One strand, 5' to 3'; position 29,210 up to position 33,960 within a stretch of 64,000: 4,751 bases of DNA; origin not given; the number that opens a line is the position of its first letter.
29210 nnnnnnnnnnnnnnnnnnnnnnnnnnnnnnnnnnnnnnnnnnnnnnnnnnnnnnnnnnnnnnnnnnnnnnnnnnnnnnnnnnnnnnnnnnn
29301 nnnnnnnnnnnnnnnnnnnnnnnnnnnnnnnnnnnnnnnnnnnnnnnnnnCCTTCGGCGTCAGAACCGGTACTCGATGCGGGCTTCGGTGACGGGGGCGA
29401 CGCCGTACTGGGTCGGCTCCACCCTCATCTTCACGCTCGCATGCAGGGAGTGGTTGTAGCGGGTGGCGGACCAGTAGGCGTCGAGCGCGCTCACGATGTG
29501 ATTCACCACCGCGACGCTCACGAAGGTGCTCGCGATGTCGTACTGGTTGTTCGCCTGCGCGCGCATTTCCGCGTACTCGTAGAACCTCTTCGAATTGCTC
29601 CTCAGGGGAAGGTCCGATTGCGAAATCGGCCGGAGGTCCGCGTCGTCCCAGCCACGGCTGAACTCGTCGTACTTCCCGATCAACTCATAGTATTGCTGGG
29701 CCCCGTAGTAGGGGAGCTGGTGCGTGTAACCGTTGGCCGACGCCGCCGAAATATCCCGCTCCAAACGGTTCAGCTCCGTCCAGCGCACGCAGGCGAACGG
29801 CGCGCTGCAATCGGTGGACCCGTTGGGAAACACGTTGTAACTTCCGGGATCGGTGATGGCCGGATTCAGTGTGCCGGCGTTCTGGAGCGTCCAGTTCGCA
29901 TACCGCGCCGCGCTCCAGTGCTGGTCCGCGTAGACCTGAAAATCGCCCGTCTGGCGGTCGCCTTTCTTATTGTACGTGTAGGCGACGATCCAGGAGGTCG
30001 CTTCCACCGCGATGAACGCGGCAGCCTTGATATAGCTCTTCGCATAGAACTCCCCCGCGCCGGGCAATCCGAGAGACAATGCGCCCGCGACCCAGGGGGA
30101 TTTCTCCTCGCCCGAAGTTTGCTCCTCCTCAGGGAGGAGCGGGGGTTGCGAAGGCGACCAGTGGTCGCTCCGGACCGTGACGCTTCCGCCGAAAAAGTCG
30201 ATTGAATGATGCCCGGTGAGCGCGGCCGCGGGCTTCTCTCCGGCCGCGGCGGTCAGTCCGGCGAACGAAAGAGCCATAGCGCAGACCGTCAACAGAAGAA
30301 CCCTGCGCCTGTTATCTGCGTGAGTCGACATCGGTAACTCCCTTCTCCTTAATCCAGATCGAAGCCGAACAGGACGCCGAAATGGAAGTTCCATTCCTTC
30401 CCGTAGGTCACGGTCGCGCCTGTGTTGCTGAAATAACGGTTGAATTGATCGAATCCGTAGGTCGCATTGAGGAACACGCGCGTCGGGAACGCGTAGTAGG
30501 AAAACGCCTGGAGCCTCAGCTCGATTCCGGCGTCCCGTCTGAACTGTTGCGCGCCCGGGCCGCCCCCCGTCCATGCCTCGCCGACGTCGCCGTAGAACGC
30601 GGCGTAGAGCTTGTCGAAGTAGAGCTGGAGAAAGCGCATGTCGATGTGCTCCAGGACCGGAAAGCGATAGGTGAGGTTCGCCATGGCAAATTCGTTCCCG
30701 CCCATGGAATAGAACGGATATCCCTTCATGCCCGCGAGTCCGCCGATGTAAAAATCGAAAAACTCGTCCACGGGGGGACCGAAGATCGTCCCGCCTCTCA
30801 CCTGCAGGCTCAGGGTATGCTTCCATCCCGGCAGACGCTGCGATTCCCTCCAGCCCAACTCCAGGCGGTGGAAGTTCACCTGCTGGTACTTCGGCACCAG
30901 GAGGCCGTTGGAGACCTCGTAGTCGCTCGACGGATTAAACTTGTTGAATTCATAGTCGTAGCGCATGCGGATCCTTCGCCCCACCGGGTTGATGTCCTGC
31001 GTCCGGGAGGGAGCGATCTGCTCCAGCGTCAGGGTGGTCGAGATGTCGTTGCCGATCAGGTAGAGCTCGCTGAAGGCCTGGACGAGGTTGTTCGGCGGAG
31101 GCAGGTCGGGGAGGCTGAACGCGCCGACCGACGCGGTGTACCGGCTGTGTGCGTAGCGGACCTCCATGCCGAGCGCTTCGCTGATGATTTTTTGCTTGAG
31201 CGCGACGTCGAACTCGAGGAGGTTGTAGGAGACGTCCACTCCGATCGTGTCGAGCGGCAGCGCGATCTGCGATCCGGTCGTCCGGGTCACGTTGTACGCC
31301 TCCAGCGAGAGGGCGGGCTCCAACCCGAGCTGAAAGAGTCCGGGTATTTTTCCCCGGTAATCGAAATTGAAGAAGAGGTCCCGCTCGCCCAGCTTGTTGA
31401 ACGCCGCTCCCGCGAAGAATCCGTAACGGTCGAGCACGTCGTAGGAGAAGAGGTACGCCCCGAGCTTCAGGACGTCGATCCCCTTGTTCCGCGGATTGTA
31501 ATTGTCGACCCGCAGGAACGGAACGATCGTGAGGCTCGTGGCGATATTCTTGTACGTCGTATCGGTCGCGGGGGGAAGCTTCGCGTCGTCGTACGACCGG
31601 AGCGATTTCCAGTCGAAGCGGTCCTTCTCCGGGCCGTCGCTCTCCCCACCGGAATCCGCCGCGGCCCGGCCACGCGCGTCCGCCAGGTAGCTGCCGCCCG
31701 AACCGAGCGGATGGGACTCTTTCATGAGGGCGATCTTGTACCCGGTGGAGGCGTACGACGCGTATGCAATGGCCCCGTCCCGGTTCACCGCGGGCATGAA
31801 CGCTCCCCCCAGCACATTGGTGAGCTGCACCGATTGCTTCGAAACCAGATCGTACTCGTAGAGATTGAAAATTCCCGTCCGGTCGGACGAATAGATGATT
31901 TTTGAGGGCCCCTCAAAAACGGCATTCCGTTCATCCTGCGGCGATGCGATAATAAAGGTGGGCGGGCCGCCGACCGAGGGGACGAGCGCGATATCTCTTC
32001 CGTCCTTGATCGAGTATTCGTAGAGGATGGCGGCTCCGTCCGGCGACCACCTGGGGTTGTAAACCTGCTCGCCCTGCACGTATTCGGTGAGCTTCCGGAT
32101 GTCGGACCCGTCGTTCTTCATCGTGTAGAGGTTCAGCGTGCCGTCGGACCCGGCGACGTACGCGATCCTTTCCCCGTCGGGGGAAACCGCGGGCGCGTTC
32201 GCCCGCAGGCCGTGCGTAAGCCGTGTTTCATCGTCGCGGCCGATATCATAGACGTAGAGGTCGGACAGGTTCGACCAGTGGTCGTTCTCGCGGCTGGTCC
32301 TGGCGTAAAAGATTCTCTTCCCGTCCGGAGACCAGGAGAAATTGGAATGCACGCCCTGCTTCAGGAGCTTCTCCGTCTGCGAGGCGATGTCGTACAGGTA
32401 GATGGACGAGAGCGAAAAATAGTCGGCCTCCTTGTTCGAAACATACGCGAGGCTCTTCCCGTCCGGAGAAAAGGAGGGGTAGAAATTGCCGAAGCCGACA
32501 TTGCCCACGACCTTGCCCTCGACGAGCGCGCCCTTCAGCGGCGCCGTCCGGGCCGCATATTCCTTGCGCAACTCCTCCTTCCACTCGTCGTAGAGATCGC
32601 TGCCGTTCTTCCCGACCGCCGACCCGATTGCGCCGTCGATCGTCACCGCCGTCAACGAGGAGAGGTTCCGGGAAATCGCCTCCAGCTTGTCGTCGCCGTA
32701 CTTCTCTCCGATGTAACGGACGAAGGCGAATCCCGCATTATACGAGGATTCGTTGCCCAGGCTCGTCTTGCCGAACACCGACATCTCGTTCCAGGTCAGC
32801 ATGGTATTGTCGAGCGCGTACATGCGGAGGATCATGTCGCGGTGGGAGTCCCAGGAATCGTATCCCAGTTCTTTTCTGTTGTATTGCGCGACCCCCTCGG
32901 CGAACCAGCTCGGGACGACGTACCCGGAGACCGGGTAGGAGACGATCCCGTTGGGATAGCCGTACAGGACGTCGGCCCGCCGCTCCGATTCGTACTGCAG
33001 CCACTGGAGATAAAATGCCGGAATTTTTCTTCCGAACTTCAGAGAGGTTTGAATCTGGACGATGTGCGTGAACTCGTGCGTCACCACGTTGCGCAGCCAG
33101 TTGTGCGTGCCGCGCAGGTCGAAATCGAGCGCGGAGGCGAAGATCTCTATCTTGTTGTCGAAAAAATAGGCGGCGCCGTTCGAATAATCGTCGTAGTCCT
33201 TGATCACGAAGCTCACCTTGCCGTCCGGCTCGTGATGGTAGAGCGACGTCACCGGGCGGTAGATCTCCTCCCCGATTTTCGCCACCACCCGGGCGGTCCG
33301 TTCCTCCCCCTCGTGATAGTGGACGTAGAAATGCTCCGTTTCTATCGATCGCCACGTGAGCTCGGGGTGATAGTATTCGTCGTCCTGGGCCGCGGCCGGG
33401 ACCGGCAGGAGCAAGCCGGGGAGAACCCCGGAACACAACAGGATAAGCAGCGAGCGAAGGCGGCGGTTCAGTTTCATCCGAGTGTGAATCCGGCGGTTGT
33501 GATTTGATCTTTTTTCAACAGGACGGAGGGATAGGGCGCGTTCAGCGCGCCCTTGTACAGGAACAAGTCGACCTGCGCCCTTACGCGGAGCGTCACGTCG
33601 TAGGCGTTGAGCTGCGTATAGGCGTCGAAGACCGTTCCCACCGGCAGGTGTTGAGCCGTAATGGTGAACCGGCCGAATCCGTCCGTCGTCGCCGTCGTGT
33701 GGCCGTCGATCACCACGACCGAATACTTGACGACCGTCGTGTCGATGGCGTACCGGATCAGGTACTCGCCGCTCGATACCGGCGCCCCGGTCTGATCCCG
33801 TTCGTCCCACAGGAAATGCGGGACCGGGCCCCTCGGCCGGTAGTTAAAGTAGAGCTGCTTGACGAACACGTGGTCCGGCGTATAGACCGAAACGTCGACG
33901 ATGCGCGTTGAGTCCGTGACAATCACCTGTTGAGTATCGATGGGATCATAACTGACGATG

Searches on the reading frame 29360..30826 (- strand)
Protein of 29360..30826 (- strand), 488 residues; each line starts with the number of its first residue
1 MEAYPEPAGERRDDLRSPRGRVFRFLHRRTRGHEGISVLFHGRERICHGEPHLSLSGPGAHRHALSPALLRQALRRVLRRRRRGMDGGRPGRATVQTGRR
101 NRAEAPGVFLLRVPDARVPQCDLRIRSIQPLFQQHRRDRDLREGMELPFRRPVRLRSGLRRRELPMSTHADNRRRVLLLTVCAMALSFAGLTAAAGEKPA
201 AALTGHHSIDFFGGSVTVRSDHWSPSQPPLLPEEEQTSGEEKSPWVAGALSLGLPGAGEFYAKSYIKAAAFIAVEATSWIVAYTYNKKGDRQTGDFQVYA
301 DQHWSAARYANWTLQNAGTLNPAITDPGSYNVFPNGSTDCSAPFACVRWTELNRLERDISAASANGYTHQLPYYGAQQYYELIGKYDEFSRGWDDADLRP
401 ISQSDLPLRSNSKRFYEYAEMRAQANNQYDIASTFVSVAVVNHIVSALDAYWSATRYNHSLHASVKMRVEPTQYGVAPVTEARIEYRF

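Call 64: search_protein_families(library=pfam, proteins=[window:29360-30826:-])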
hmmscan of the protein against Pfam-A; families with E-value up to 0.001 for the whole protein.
window:29360-30826:- (488 aa): 1 family
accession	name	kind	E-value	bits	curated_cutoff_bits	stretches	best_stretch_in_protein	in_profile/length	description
PF18935.5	DUF5683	-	0.00028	21.4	26.7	0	242-291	3-52/151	Family of unknown function (DUF5683)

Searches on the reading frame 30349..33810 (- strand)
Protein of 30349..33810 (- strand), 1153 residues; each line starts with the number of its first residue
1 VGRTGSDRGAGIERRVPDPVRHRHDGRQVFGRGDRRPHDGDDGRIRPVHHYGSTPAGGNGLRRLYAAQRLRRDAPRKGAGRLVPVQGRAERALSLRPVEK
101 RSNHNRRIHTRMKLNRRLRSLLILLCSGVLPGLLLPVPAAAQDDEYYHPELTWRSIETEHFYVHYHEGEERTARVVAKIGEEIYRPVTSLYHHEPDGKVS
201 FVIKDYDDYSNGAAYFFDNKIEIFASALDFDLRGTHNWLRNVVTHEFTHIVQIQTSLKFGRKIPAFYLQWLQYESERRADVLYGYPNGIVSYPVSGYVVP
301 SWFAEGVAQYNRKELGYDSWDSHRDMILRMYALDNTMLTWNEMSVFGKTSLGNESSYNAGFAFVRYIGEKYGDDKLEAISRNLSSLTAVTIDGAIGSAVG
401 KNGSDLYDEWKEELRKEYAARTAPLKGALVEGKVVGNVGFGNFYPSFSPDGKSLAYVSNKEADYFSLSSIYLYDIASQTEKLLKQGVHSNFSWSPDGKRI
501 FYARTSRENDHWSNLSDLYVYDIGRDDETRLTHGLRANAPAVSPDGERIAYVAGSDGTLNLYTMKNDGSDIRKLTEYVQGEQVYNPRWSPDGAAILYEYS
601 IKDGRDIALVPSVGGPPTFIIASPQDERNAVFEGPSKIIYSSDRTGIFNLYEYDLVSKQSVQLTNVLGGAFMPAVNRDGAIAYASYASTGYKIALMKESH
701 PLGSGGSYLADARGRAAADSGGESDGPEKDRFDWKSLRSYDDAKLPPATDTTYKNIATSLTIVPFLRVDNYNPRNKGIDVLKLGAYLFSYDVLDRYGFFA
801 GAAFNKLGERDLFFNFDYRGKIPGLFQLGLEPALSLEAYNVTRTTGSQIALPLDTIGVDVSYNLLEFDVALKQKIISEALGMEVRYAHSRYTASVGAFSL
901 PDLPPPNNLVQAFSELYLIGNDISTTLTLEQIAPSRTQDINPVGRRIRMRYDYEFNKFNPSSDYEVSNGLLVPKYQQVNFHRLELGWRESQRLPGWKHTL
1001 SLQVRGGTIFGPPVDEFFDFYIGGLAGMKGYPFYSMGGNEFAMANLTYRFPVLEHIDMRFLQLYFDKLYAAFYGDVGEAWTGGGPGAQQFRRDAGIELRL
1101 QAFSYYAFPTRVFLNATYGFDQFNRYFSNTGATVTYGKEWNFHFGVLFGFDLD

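Call 64: search_protein_families(library=pfam, proteins=[window:30349-33810:-])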
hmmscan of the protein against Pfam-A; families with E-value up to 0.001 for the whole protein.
window:30349-33810:- (1153 aa): 6 families
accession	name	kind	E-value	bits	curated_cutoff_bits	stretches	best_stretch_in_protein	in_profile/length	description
PF07676.18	PD40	-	3.3e-21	75.1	20.9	2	442-461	11-30/38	WD40-like Beta Propeller Repeat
PF13485.12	Peptidase_MA_2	-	3e-09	37.4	32.4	1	298-414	89-199/201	Peptidase MA superfamily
PF00930.27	DPPIV_N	-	4.2e-07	29.5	22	1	494-577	1-81/354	Dipeptidyl peptidase IV (DPP IV) N-terminal region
PF02897.21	Peptidase_S9_N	-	4.1e-05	23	24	0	446-526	130-214/414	Prolyl oligopeptidase, N-terminal beta-propeller domain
PF14583.12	Pectate_lyase22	-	7e-05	22.1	30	0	561-604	218-261/386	Oligogalacturonate lyase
PF25174.1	Beta-prop_THOC3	-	0.00014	21.5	305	1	442-595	91-228/272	THOC3 beta-propeller domain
